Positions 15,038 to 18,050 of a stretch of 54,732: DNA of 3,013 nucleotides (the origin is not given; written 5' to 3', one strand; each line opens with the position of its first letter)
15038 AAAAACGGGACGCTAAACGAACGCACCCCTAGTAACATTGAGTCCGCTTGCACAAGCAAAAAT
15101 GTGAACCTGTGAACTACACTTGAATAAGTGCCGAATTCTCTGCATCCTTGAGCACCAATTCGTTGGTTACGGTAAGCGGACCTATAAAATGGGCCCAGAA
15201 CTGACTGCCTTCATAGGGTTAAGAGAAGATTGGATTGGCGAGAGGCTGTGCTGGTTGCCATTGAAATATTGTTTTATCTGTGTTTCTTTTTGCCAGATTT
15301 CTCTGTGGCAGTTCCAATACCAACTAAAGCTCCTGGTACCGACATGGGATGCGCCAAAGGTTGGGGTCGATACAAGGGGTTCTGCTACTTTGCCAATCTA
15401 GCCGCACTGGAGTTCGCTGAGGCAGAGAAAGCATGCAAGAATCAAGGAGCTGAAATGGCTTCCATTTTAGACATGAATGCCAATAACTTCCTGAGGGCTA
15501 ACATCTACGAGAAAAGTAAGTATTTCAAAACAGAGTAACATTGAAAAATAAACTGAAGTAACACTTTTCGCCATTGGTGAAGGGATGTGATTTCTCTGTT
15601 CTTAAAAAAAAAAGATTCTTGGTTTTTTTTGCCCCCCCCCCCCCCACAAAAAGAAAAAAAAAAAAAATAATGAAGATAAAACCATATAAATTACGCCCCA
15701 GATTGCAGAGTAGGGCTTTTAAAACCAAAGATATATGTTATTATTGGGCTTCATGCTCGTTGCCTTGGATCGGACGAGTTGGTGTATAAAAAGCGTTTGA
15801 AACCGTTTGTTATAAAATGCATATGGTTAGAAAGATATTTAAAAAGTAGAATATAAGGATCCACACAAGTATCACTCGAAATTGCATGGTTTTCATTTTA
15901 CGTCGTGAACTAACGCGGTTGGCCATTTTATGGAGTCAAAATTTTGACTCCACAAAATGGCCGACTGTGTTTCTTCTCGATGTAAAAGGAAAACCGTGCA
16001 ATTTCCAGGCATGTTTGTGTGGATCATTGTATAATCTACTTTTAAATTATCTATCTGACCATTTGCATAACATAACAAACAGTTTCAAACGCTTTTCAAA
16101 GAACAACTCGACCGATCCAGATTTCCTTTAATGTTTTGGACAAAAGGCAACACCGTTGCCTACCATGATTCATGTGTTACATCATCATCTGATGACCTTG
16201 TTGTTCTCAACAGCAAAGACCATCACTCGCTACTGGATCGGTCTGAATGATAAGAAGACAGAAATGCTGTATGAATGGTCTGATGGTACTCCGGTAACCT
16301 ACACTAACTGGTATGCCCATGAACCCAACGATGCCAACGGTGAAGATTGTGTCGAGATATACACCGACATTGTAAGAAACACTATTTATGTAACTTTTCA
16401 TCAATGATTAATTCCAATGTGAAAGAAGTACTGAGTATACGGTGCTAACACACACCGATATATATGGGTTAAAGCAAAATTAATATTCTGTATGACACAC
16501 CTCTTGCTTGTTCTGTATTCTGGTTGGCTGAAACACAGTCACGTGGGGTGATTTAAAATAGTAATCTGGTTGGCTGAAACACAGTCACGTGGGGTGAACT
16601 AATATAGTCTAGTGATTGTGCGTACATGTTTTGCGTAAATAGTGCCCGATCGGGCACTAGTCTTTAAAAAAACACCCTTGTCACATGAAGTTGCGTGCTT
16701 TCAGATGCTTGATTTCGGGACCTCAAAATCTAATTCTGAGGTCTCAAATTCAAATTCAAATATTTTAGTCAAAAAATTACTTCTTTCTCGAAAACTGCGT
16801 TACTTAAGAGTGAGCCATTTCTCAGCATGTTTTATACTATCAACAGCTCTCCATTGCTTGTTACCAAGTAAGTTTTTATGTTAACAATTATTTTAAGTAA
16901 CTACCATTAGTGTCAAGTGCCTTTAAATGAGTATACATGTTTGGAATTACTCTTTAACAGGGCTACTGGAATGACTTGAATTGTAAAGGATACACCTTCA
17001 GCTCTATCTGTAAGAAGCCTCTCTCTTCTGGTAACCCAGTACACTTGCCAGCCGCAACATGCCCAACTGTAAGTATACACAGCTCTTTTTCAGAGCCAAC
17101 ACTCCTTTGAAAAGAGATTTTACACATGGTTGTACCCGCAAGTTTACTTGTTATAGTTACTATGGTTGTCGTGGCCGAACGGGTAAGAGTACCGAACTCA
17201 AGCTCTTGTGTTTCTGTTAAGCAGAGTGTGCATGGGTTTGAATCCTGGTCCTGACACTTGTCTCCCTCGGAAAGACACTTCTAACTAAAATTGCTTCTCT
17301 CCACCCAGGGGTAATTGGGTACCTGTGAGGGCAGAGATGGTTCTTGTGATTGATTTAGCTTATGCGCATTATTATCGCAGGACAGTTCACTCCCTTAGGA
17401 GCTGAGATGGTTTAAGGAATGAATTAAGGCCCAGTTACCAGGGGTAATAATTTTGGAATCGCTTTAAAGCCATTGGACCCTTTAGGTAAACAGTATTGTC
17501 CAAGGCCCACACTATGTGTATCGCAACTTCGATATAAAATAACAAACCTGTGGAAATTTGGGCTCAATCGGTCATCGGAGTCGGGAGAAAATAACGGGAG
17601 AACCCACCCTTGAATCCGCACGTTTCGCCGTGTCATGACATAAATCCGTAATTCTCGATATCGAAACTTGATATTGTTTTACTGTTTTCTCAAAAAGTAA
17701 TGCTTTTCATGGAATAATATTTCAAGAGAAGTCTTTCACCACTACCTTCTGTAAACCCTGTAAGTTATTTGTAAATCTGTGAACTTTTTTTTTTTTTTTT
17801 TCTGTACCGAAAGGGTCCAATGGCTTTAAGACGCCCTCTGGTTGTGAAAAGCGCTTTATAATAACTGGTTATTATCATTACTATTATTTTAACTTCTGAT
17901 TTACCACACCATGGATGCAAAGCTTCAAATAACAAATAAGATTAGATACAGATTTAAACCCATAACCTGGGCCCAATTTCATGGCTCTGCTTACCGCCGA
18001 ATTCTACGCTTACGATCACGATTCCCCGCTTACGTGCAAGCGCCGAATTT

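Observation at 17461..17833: Direct evidence that the dominant MITE superfamily here integrates at TTAA (piggyBac-type targeting)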

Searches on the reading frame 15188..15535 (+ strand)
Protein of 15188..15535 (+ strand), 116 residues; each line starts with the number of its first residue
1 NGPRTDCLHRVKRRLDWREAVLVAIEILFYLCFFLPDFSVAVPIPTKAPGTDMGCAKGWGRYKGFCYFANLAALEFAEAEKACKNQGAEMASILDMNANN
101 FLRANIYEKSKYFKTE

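Call 27: search_protein_families(library=pfam, proteins=[window:15188-15535:+], max_evalue=0.01)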
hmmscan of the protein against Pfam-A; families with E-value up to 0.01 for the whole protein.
window:15188-15535:+ (116 aa): 1 family
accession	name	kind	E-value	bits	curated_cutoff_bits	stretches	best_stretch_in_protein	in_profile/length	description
PF00059.27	Lectin_C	-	0.008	17.3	22.6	0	74-112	3-41/107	Lectin C-type domain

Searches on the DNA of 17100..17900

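Call 68: search_rna_families(source=window, start=17100, end=17900, threshold=evalue, max_evalue=1)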
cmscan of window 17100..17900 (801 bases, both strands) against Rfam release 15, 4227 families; matches with E-value up to 1: 0.
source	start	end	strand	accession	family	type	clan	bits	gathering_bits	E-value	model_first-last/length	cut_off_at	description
